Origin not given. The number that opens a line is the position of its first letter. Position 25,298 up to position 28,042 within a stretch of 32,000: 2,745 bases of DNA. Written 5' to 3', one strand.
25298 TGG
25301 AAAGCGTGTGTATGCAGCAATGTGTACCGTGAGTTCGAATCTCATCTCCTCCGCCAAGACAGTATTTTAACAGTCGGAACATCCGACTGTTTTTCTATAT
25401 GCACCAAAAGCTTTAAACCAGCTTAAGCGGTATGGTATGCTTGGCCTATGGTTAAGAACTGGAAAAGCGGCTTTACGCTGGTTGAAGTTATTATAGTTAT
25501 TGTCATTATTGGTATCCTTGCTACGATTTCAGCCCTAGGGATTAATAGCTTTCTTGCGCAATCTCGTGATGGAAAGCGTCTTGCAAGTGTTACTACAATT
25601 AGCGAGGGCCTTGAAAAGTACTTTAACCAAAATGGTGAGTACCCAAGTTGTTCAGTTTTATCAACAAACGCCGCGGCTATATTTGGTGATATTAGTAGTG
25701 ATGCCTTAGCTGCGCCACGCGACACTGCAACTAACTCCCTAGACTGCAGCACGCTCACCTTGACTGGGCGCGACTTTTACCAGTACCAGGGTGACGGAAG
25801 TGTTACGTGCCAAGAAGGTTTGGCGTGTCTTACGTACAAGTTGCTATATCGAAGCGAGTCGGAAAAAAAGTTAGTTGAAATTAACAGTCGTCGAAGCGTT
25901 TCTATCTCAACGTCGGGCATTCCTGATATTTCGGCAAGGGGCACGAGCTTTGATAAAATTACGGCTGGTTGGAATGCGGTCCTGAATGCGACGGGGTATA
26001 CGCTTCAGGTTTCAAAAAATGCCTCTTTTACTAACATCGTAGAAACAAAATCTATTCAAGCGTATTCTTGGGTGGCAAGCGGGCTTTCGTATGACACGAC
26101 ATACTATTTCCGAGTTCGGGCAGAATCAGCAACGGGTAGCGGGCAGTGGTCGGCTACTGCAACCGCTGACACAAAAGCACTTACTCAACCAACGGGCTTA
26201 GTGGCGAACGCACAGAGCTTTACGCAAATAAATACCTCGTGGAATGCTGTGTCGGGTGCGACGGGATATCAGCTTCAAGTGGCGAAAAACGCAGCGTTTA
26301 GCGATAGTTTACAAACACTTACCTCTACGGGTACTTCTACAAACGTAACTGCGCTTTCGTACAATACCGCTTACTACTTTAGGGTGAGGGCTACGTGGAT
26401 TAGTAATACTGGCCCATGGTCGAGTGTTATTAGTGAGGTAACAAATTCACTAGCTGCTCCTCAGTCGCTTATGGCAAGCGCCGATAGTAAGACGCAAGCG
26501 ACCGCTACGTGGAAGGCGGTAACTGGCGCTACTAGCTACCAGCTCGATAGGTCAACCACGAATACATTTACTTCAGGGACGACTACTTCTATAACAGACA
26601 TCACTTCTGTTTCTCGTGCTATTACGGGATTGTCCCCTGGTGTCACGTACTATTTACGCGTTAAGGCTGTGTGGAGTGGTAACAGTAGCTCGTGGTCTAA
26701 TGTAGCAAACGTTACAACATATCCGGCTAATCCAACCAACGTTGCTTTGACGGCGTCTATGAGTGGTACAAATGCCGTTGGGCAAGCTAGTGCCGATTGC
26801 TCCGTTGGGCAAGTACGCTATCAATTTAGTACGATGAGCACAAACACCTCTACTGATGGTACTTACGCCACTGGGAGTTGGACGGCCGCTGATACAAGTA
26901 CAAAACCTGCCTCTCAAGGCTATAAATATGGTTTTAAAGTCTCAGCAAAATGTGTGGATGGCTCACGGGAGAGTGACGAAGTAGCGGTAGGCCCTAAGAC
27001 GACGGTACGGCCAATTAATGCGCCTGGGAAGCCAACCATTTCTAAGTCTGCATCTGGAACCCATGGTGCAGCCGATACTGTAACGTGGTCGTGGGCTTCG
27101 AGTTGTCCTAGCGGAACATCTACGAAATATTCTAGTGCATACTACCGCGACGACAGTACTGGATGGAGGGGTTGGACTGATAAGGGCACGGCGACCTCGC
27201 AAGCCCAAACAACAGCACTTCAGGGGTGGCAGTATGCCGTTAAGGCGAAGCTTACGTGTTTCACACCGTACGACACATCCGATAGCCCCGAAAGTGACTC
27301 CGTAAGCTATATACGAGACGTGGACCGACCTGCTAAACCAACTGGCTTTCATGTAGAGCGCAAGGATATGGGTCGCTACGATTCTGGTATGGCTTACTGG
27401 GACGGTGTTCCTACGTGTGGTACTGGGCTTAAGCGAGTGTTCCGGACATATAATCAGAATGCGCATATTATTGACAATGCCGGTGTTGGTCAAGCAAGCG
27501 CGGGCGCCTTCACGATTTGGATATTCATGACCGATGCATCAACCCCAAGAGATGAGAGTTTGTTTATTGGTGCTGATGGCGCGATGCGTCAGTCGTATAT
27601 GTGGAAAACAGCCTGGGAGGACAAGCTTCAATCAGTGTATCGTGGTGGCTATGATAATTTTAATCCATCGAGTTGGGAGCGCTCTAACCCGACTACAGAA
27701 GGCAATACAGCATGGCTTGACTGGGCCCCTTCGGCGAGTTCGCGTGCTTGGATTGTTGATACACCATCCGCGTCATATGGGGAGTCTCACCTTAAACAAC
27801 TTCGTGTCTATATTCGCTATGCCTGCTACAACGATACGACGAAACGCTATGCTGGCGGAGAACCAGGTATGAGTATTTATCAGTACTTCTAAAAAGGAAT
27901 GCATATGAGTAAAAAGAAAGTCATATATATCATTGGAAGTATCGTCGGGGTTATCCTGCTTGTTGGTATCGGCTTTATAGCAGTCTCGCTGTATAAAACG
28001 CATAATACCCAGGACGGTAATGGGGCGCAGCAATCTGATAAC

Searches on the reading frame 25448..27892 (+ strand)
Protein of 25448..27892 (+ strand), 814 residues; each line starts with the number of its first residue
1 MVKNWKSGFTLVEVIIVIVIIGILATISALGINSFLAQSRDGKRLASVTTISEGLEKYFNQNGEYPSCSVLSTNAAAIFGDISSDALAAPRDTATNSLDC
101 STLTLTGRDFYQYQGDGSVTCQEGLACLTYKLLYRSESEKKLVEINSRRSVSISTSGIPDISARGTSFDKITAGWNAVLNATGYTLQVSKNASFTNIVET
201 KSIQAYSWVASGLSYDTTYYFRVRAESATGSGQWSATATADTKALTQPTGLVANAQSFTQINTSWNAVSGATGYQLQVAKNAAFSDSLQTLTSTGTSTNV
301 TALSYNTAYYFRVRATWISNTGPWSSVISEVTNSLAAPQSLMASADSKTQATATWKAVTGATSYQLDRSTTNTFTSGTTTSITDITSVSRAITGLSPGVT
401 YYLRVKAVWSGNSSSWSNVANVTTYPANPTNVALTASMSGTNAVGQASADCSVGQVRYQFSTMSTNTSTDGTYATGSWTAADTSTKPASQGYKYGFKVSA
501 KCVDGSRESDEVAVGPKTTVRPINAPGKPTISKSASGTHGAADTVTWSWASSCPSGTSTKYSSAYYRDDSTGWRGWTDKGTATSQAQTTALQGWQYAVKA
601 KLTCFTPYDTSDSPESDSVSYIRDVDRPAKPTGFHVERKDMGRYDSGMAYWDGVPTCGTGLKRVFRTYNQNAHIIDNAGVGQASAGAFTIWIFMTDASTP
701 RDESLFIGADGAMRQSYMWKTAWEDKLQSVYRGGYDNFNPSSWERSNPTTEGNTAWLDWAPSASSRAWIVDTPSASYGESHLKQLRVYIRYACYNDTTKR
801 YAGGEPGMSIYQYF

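Call 87: search_protein_families(library=pfam, proteins=[window:25448-27892:+], max_evalue=0.001)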
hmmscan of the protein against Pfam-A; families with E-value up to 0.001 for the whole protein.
window:25448-27892:+ (814 aa): 5 families
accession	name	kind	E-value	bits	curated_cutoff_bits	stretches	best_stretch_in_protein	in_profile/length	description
PF00041.27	fn3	-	1.4e-16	60.9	25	3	337-422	2-83/84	Fibronectin type III domain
PF07963.17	N_methyl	-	3.3e-06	26.9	21.2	1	7-28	5-26/27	Prokaryotic N-terminal methylation motif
PF16656.11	Pur_ac_phosph_N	-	7.1e-06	26.9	30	1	190-241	43-92/93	Purple acid Phosphatase, N-terminal domain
PF01108.23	Tissue_fac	-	9.6e-05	22.6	27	0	330-416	17-107/107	Tissue factor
PF21605.3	CRLF2-like_D2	-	0.00018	22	27.3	0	264-321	19-75/94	Cytokine receptor-like factor 2-like, D2 domain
